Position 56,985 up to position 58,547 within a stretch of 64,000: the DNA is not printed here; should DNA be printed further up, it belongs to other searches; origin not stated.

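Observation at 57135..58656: Free ACP plus radical SAM enzyme head the operon, while NRPS-A starts with a naked Cy domain and no loader is encoded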

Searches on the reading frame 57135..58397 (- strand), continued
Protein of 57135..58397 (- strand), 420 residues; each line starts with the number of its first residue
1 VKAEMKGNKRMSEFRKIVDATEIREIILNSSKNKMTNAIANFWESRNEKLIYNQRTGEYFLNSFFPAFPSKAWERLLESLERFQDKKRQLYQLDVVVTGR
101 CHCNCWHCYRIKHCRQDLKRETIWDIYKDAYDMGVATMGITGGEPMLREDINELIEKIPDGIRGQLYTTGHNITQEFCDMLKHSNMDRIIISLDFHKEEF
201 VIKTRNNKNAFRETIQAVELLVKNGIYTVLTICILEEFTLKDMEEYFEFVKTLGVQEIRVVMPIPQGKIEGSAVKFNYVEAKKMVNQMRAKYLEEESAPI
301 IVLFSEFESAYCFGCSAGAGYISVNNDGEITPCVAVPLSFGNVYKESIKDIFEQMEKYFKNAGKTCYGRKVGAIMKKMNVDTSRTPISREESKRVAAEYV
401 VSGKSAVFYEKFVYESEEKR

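Call 68: search_protein_representatives(alignment_id=A1)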
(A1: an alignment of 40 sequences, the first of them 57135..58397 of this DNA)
Query: 40 sequences, 408 profile positions. Proteins with E-value up to 0.001 (for the whole library): 58295; up to 1e-10: 19458; up to 1e-30: 620. The best 150 are listed.
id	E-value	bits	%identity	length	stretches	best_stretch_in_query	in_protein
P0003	3.3e-172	589.6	-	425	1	2-404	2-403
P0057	1.4e-171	587.5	-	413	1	1-405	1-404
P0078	3.6e-159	546.7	-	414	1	16-406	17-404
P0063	8.9e-153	525.6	-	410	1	1-405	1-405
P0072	1.3e-152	525.0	-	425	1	37-403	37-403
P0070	1.9e-133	461.9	-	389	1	26-392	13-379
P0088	4.4e-127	441.0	-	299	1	114-404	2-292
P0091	5.4e-124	430.8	-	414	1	15-405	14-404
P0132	7.8e-103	361.1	-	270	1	22-274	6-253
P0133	3.1e-102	359.1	-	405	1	24-393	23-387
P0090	1.0e-101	357.4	-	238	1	21-246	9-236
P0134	4.8e-100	351.9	-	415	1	37-401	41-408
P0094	2.8e-99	349.4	-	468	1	45-402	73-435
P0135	4.0e-92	325.8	-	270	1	6-265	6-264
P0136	2.5e-88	313.3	-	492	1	13-403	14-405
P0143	2.5e-81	290.3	-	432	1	42-402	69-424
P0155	4.3e-72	259.9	-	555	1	32-365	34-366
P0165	2.6e-69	250.7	-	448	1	25-368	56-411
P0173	1.3e-67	245.1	-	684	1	43-362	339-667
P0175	2.4e-67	244.2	-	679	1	15-364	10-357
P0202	1.7e-60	221.7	-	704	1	42-367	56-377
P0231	7.0e-55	203.2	-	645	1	85-385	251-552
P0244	3.4e-53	197.6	-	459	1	33-389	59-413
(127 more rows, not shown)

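Call 69: search_protein_families(library=ncbifam, proteins=[P0133, P0136, P0143, P0155, P0173, P0175, P0202, P0231, P0165, P0244], max_evalue=1e-20)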
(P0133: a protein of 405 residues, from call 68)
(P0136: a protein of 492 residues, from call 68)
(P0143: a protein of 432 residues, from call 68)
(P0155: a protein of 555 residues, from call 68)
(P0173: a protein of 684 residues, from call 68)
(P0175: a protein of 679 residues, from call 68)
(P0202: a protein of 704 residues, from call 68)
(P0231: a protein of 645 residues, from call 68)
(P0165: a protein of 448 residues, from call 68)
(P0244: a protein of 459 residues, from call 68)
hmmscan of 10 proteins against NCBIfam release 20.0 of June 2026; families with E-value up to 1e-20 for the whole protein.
P0133 (405 aa): 7 families
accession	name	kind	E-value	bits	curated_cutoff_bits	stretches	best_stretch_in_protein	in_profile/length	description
TIGR04055.1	rSAM_NirJ2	equivalog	2.9e-32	112.5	500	1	82-340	5-275/326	putative heme d1 biosynthesis radical SAM protein NirJ2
TIGR04545.1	rSAM_ahbD_hemeb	equivalog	8.4e-30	104.3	500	0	82-255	5-181/339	heme b synthase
TIGR04303.1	GeoRSP_rSAM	equivalog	1.4e-24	87.3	400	1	78-341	6-278/325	GeoRSP system radical SAM/SPASM protein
TIGR04133.1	rSAM_w_lipo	hypoth_equivalog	2.4e-22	79.4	425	1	81-343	28-305/350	TIGR04133 family radical SAM/SPASM protein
TIGR04053.2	TIGR04053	equivalog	4e-22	79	395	0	83-262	14-199/366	TIGR04053 family radical SAM/SPASM domain-containing protein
TIGR03962.1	mycofact_rSAM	equivalog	3.3e-21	75.8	265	1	80-340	15-284/339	mycofactocin radical SAM maturase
NF045574.1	sacti_mat_StsB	exception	3.8e-21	75.5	625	1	72-322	91-341/466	StsB family radical SAM/SPASM domain sactipeptide maturase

P0136 (492 aa): 12 families
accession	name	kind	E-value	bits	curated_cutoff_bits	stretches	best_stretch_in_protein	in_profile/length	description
TIGR04545.1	rSAM_ahbD_hemeb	equivalog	2.7e-27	96.1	500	1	87-279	5-198/339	heme b synthase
TIGR04055.1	rSAM_NirJ2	equivalog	1.4e-26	93.8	500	1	88-346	6-273/326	putative heme d1 biosynthesis radical SAM protein NirJ2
TIGR04053.2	TIGR04053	equivalog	2.8e-26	92.6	395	1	81-261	7-191/366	TIGR04053 family radical SAM/SPASM domain-containing protein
TIGR04303.1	GeoRSP_rSAM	equivalog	5.4e-26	91.9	400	1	81-342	4-271/325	GeoRSP system radical SAM/SPASM protein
TIGR02668.1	moaA_archaeal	equivalog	1.6e-23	83.1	325.25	1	85-257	13-187/303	GTP 3',8-cyclase MoaA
NF001199.0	PRK00164.2-1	equivalog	8.7e-23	80.9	231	1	84-247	14-179/308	GTP 3',8-cyclase MoaA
TIGR04133.1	rSAM_w_lipo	hypoth_equivalog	6.7e-22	77.9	425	1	88-348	30-302/350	TIGR04133 family radical SAM/SPASM protein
TIGR04347.1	pseudo_SAM_Halo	equivalog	7.3e-22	78.2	525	1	87-249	43-205/390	TIGR04347 family pseudo-SAM/SPASM protein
NF050035.1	rSAM_WgK_link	exception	2e-21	76.4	650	1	79-262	6-190/367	radical SAM/SPASM peptide maturase WgkB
TIGR02666.1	moaA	equivalog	4.5e-21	75.2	284.05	1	86-287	14-224/336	GTP 3',8-cyclase MoaA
TIGR03962.1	mycofact_rSAM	equivalog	7.6e-21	74.6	265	0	73-343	3-279/339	mycofactocin radical SAM maturase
TIGR04103.1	rSAM_nif11_3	equivalog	7.7e-21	74.2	725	0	88-266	11-188/412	nif11-class peptide radical SAM maturase 3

P0143 (432 aa): 9 families
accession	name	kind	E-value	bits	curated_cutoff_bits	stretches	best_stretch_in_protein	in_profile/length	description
TIGR04303.1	GeoRSP_rSAM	equivalog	2.7e-28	99.5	400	1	105-372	4-279/325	GeoRSP system radical SAM/SPASM protein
TIGR04545.1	rSAM_ahbD_hemeb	equivalog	3.1e-27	95.9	500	0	112-311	6-207/339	heme b synthase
TIGR04055.1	rSAM_NirJ2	equivalog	8.1e-26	91.3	500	1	112-371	6-276/326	putative heme d1 biosynthesis radical SAM protein NirJ2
TIGR02668.1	moaA_archaeal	equivalog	3.7e-25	88.5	325.25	1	109-311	13-227/303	GTP 3',8-cyclase MoaA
TIGR02666.1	moaA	equivalog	4.9e-23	81.6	284.05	1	110-308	14-223/336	GTP 3',8-cyclase MoaA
NF001199.0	PRK00164.2-1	equivalog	1.1e-21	77.3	231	1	107-242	13-151/308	GTP 3',8-cyclase MoaA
NF050035.1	rSAM_WgK_link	exception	1.1e-21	77.3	650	0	104-242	7-149/367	radical SAM/SPASM peptide maturase WgkB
TIGR02109.1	PQQ_syn_pqqE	equivalog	2.4e-21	76.1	381.35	0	104-386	5-297/358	pyrroloquinoline quinone biosynthesis protein PqqE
TIGR04053.2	TIGR04053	equivalog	2.8e-21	76.2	395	0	105-284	7-191/366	TIGR04053 family radical SAM/SPASM domain-containing protein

P0155 (555 aa): 10 families
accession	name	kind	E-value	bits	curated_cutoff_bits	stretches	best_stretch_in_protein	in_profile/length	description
TIGR02668.1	moaA_archaeal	equivalog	8.7e-29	100.4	325.25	1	86-271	15-201/303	GTP 3',8-cyclase MoaA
TIGR04055.1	rSAM_NirJ2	equivalog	5.6e-28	98.4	500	1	86-347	5-276/326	putative heme d1 biosynthesis radical SAM protein NirJ2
NF001199.0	PRK00164.2-1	equivalog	4.6e-26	91.7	231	1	86-247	17-180/308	GTP 3',8-cyclase MoaA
TIGR04545.1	rSAM_ahbD_hemeb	equivalog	7.6e-26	91.3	500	0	86-290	5-210/339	heme b synthase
TIGR02109.1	PQQ_syn_pqqE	equivalog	1.1e-25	90.4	381.35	1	80-260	6-187/358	pyrroloquinoline quinone biosynthesis protein PqqE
NF045574.1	sacti_mat_StsB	exception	5.2e-24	84.9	625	1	82-345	97-361/466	StsB family radical SAM/SPASM domain sactipeptide maturase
TIGR04347.1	pseudo_SAM_Halo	equivalog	1.1e-23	84.2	525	1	85-227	42-186/390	TIGR04347 family pseudo-SAM/SPASM protein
TIGR02666.1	moaA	equivalog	1.1e-23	83.8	284.05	1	86-277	15-214/336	GTP 3',8-cyclase MoaA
TIGR04303.1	GeoRSP_rSAM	equivalog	2.8e-23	83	400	1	80-345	4-276/325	GeoRSP system radical SAM/SPASM protein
TIGR04133.1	rSAM_w_lipo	hypoth_equivalog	1.6e-21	76.6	425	1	84-375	27-330/350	TIGR04133 family radical SAM/SPASM protein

P0173 (684 aa): 13 families
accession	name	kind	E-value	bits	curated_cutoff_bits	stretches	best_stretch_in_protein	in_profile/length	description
TIGR04303.1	GeoRSP_rSAM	equivalog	2.1e-29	103.2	400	1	383-650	3-277/325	GeoRSP system radical SAM/SPASM protein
TIGR04055.1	rSAM_NirJ2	equivalog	2.1e-29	103.1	500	1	390-650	5-275/326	putative heme d1 biosynthesis radical SAM protein NirJ2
TIGR04545.1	rSAM_ahbD_hemeb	equivalog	8.2e-29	101.1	500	1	390-575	5-191/339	heme b synthase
TIGR04053.2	TIGR04053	equivalog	1.7e-27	96.7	395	1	383-577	6-204/366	TIGR04053 family radical SAM/SPASM domain-containing protein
TIGR04133.1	rSAM_w_lipo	hypoth_equivalog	2.4e-27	95.8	425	1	388-673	27-322/350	TIGR04133 family radical SAM/SPASM protein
TIGR04347.1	pseudo_SAM_Halo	equivalog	1.5e-25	90.3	525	1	389-579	42-232/390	TIGR04347 family pseudo-SAM/SPASM protein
TIGR02668.1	moaA_archaeal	equivalog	2.8e-24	85.6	325.25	1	390-565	15-192/303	GTP 3',8-cyclase MoaA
NF050035.1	rSAM_WgK_link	exception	1.3e-23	83.6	650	1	383-566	7-191/367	radical SAM/SPASM peptide maturase WgkB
TIGR02666.1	moaA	equivalog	5.2e-23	81.5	284.05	1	390-570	15-204/336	GTP 3',8-cyclase MoaA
TIGR04054.1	rSAM_NirJ1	equivalog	1.2e-22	80.1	650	1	388-551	39-202/387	putative heme d1 biosynthesis radical SAM protein NirJ1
TIGR03962.1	mycofact_rSAM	equivalog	1.6e-22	80.2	265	1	383-650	10-284/339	mycofactocin radical SAM maturase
NF045574.1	sacti_mat_StsB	exception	2.4e-22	79.5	625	1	386-633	97-342/466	StsB family radical SAM/SPASM domain sactipeptide maturase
TIGR04103.1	rSAM_nif11_3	equivalog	3.1e-21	75.5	725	1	389-577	9-196/412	nif11-class peptide radical SAM maturase 3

P0175 (679 aa): 8 families
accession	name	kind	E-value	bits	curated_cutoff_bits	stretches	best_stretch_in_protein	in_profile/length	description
TIGR04545.1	rSAM_ahbD_hemeb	equivalog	1.3e-29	103.7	500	1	80-256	5-185/339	heme b synthase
TIGR02668.1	moaA_archaeal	equivalog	4.1e-26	91.7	325.25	1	73-253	8-191/303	GTP 3',8-cyclase MoaA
TIGR04303.1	GeoRSP_rSAM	equivalog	4.3e-26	92.2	400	1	76-335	6-274/325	GeoRSP system radical SAM/SPASM protein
NF045574.1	sacti_mat_StsB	exception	2.4e-23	82.7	625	1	73-337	94-361/466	StsB family radical SAM/SPASM domain sactipeptide maturase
TIGR04055.1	rSAM_NirJ2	equivalog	4.2e-23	82.4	500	0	80-211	5-139/326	putative heme d1 biosynthesis radical SAM protein NirJ2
NF001199.0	PRK00164.2-1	equivalog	2.9e-22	79.2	231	1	73-249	10-188/308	GTP 3',8-cyclase MoaA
TIGR04053.2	TIGR04053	equivalog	2.6e-21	76.3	395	0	81-241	14-179/366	TIGR04053 family radical SAM/SPASM domain-containing protein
TIGR04103.1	rSAM_nif11_3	equivalog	7.9e-21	74.1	725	0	80-278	10-209/412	nif11-class peptide radical SAM maturase 3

P0202 (704 aa): 2 families
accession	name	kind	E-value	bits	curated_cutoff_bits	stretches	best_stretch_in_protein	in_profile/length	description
TIGR04545.1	rSAM_ahbD_hemeb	equivalog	6.1e-30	104.8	500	1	97-294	6-205/339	heme b synthase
TIGR04055.1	rSAM_NirJ2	equivalog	1.6e-26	93.6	500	1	97-370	6-297/326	putative heme d1 biosynthesis radical SAM protein NirJ2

P0231 (645 aa): 6 families
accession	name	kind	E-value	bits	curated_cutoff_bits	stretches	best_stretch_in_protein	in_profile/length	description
TIGR04545.1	rSAM_ahbD_hemeb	equivalog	2.8e-29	102.6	500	1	251-446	4-199/339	heme b synthase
TIGR04303.1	GeoRSP_rSAM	equivalog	1.8e-26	93.5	400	1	251-512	9-276/325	GeoRSP system radical SAM/SPASM protein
TIGR02109.1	PQQ_syn_pqqE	equivalog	1.9e-26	92.9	381.35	1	253-514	13-283/358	pyrroloquinoline quinone biosynthesis protein PqqE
TIGR04053.2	TIGR04053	equivalog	4.8e-26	91.9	395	0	253-429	14-194/366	TIGR04053 family radical SAM/SPASM domain-containing protein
TIGR04055.1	rSAM_NirJ2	equivalog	3.4e-25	89.3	500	1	253-524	6-284/326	putative heme d1 biosynthesis radical SAM protein NirJ2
TIGR04347.1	pseudo_SAM_Halo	equivalog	7.2e-21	74.9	525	0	253-388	44-181/390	TIGR04347 family pseudo-SAM/SPASM protein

P0165 (448 aa): 14 families
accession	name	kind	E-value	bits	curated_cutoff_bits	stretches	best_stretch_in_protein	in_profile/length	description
TIGR04545.1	rSAM_ahbD_hemeb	equivalog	2.3e-34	119.3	500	1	124-329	6-205/339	heme b synthase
TIGR04055.1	rSAM_NirJ2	equivalog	1.2e-33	117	500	1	124-390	6-277/326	putative heme d1 biosynthesis radical SAM protein NirJ2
TIGR04053.2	TIGR04053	equivalog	3.2e-27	95.7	395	1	115-315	5-204/366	TIGR04053 family radical SAM/SPASM domain-containing protein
TIGR04054.1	rSAM_NirJ1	equivalog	1.3e-26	93.1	650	1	115-292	34-205/387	putative heme d1 biosynthesis radical SAM protein NirJ1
TIGR04133.1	rSAM_w_lipo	hypoth_equivalog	3.3e-26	92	425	1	120-389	26-303/350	TIGR04133 family radical SAM/SPASM protein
TIGR02666.1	moaA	equivalog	6.2e-25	87.9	284.05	1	121-305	13-200/336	GTP 3',8-cyclase MoaA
TIGR04303.1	GeoRSP_rSAM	equivalog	1.3e-24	87.4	400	1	116-392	3-281/325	GeoRSP system radical SAM/SPASM protein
NF045574.1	sacti_mat_StsB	exception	6.4e-24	84.6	625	1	119-386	97-360/466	StsB family radical SAM/SPASM domain sactipeptide maturase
TIGR04546.1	rSAM_ahbC_deAc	equivalog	3.3e-23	82.1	650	1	123-273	44-191/390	12,18-didecarboxysiroheme deacetylase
NF050035.1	rSAM_WgK_link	exception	9.1e-23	80.8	650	0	115-311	6-197/367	radical SAM/SPASM peptide maturase WgkB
TIGR02668.1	moaA_archaeal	equivalog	1.1e-22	80.4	325.25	1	119-304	11-193/303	GTP 3',8-cyclase MoaA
TIGR02109.1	PQQ_syn_pqqE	equivalog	3.6e-22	78.8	381.35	1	115-390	4-284/358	pyrroloquinoline quinone biosynthesis protein PqqE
TIGR04051.1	rSAM_NirJ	equivalog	2.1e-21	76.3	515.45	0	124-291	8-170/354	heme d1 biosynthesis radical SAM protein NirJ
TIGR04347.1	pseudo_SAM_Halo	equivalog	2.4e-21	76.5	525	0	112-290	33-205/390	TIGR04347 family pseudo-SAM/SPASM protein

P0244 (459 aa): 10 families
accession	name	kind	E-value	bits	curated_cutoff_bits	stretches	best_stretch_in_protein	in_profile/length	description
TIGR04545.1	rSAM_ahbD_hemeb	equivalog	2.7e-29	102.7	500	1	110-253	5-151/339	heme b synthase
TIGR02109.1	PQQ_syn_pqqE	equivalog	7.2e-28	97.5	381.35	1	103-371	5-282/358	pyrroloquinoline quinone biosynthesis protein PqqE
TIGR04347.1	pseudo_SAM_Halo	equivalog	2.5e-27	96.1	525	1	96-260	30-196/390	TIGR04347 family pseudo-SAM/SPASM protein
TIGR04055.1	rSAM_NirJ2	equivalog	1.1e-25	90.8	500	0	112-248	7-145/326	putative heme d1 biosynthesis radical SAM protein NirJ2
TIGR03913.1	rad_SAM_trio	equivalog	1.2e-24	86.5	591.75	1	97-248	12-163/477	GDL motif peptide-associated radical SAM/SPASM maturase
TIGR04053.2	TIGR04053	equivalog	2.1e-24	86.5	395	1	101-255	4-164/366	TIGR04053 family radical SAM/SPASM domain-containing protein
TIGR02668.1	moaA_archaeal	equivalog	5.2e-22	78.2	325.25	1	109-286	14-193/303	GTP 3',8-cyclase MoaA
TIGR04546.1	rSAM_ahbC_deAc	equivalog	9.4e-22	77.3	650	1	100-251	35-187/390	12,18-didecarboxysiroheme deacetylase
NF045574.1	sacti_mat_StsB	exception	1.8e-21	76.6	625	1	105-351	96-339/466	StsB family radical SAM/SPASM domain sactipeptide maturase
TIGR04054.1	rSAM_NirJ1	equivalog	4e-21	75.1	650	0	100-251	32-184/387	putative heme d1 biosynthesis radical SAM protein NirJ1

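Call 71: search_protein_families(library=pfam, proteins=[L013:7289-8332:+, L013:8348-9751:-, L013:12248-13789:+, L015:6201-7490:+, L015:7512-8801:+, L015:8928-9812:+, L015:11095-13698:-, L016:8460-9029:+, L016:9023-9886:+, L016:5470-6603:-], max_evalue=0.0001)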
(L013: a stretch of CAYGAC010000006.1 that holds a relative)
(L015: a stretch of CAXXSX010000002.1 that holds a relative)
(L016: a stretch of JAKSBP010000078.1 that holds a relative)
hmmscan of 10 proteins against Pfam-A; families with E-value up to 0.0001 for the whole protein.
L013:7289-8332:+ (347 aa): 2 families
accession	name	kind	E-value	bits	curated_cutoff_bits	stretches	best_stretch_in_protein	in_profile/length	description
PF01137.26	RTC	-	5.3e-84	281.3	27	1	8-325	1-219/221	RNA 3'-terminal phosphate cyclase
PF05189.18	RTC_insert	-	1.2e-16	61.4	23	1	186-274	7-101/102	RNA 3'-terminal phosphate cyclase (RTC), insert domain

L013:8348-9751:- (467 aa): 2 families
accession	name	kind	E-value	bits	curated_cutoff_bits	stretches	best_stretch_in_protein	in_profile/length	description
PF04055.27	Radical_SAM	-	5.5e-24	85.7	29.5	1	204-365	1-165/166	Radical SAM superfamily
PF02310.24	B12-binding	-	3.9e-13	49.7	32.1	1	26-132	11-116/121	B12 binding domain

L013:12248-13789:+ (513 aa): 7 families
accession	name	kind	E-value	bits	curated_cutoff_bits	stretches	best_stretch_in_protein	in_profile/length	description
PF00989.32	PAS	-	3.7e-53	178.8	22.6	4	399-508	1-113/113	PAS fold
PF13426.13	PAS_9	-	2.6e-45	153.4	27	4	35-131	3-103/103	PAS domain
PF08448.16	PAS_4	-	2.7e-43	147.1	23.1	2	278-388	1-109/110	PAS fold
PF13188.13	PAS_8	-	1.8e-26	91.5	21.8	2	24-80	2-55/65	PAS domain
PF08447.18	PAS_3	-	4.8e-18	65.6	25.6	1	46-120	2-81/89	PAS fold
PF24820.1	Diguanyl_cycl_sensor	-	1.2e-13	51.3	28.1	0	150-241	2-97/109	Diguanylate cyclase-like sensor domain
PF12860.13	PAS_7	-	1.4e-05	25.7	27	0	154-262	5-112/115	PAS fold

L015:6201-7490:+ (429 aa): 0 families

L015:7512-8801:+ (429 aa): 0 families

L015:8928-9812:+ (294 aa): 7 families
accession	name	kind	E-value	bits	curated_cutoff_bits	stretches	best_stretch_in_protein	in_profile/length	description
PF13649.12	Methyltransf_25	-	1.4e-18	67.8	27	1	76-167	1-97/97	Methyltransferase domain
PF08241.18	Methyltransf_11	-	3.1e-17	63.4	21.2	1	77-171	1-95/95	Methyltransferase domain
PF13847.12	Methyltransf_31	-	1.7e-14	54.2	27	1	76-187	7-123/145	Methyltransferase domain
PF05175.20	MTS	-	1.8e-12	47.7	23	1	61-176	20-143/170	Methyltransferase small domain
PF08242.18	Methyltransf_12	-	3.3e-12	47.4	30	1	77-169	1-98/98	Methyltransferase domain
PF01209.24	Ubie_methyltran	-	6.7e-08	32.6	20.1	1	75-183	50-162/233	ubiE/COQ5 methyltransferase family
PF13489.12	Methyltransf_23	-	8.1e-06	26.1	27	1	69-178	18-123/164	Methyltransferase domain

L015:11095-13698:- (867 aa): 1 family
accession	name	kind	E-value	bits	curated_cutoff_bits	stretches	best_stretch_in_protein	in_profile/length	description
PF13472.12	Lipase_GDSL_2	-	1.4e-05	26.1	32.9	1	742-841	63-169/178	GDSL-like Lipase/Acylhydrolase family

L016:8460-9029:+ (189 aa): 10 families
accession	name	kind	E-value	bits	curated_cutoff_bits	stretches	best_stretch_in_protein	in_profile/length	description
PF08241.18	Methyltransf_11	-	7.2e-19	68.7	21.2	1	39-129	1-95/95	Methyltransferase domain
PF13649.12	Methyltransf_25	-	4.2e-14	53.4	27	1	38-125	1-97/97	Methyltransferase domain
PF13489.12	Methyltransf_23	-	8.6e-13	48.8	27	1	35-161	23-150/164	Methyltransferase domain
PF13847.12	Methyltransf_31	-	2.8e-11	43.7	27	1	34-136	3-117/145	Methyltransferase domain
PF08242.18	Methyltransf_12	-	5.4e-11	43.5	30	1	39-127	1-98/98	Methyltransferase domain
PF01209.24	Ubie_methyltran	-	6.4e-11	42.5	20.1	1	4-139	13-161/233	ubiE/COQ5 methyltransferase family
PF05219.18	DREV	-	2.2e-06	27.4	26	1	33-129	93-186/265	DREV methyltransferase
PF01728.25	FtsJ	-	2.1e-05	25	24.1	1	20-174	6-161/181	FtsJ-like methyltransferase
PF00891.24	Methyltransf_2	-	4.9e-05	23.2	22.3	0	15-131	43-166/210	O-methyltransferase domain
PF05148.21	Methyltransf_8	-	6.1e-05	23.4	27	1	12-159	49-182/219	Hypothetical methyltransferase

L016:9023-9886:+ (287 aa): 9 families
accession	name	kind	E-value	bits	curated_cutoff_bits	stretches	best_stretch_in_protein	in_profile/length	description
PF13649.12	Methyltransf_25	-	1.2e-14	55.2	27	1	65-156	1-97/97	Methyltransferase domain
PF08241.18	Methyltransf_11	-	1.5e-12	48.4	21.2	1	66-160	1-95/95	Methyltransferase domain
PF08242.18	Methyltransf_12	-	5.8e-12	46.6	30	1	66-157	1-97/98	Methyltransferase domain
PF13847.12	Methyltransf_31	-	2.9e-11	43.7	27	1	60-171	2-114/145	Methyltransferase domain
PF05891.18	Methyltransf_PK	-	1.4e-10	41.5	27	1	46-169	40-168/218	AdoMet dependent proline di-methyltransferase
PF01209.24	Ubie_methyltran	-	1.6e-09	37.9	20.1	1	54-172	40-163/233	ubiE/COQ5 methyltransferase family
PF05175.20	MTS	-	1.5e-08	34.9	23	1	55-176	25-155/170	Methyltransferase small domain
PF13489.12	Methyltransf_23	-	4.5e-07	30.2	27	1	59-165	20-121/164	Methyltransferase domain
PF01564.23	Spermine_synth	-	5.1e-07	29.9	22.9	1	89-163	53-133/186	Spermine/spermidine synthase domain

L016:5470-6603:- (377 aa): 1 family
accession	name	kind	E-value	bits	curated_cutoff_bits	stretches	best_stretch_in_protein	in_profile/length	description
PF00144.29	Beta-lactamase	-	1.3e-42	146.6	27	1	40-356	3-311/329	Beta-lactamase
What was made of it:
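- The wider family of about 620 clusters is linked to methyltransferases rather than to carrier proteins (calls 68, 71).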
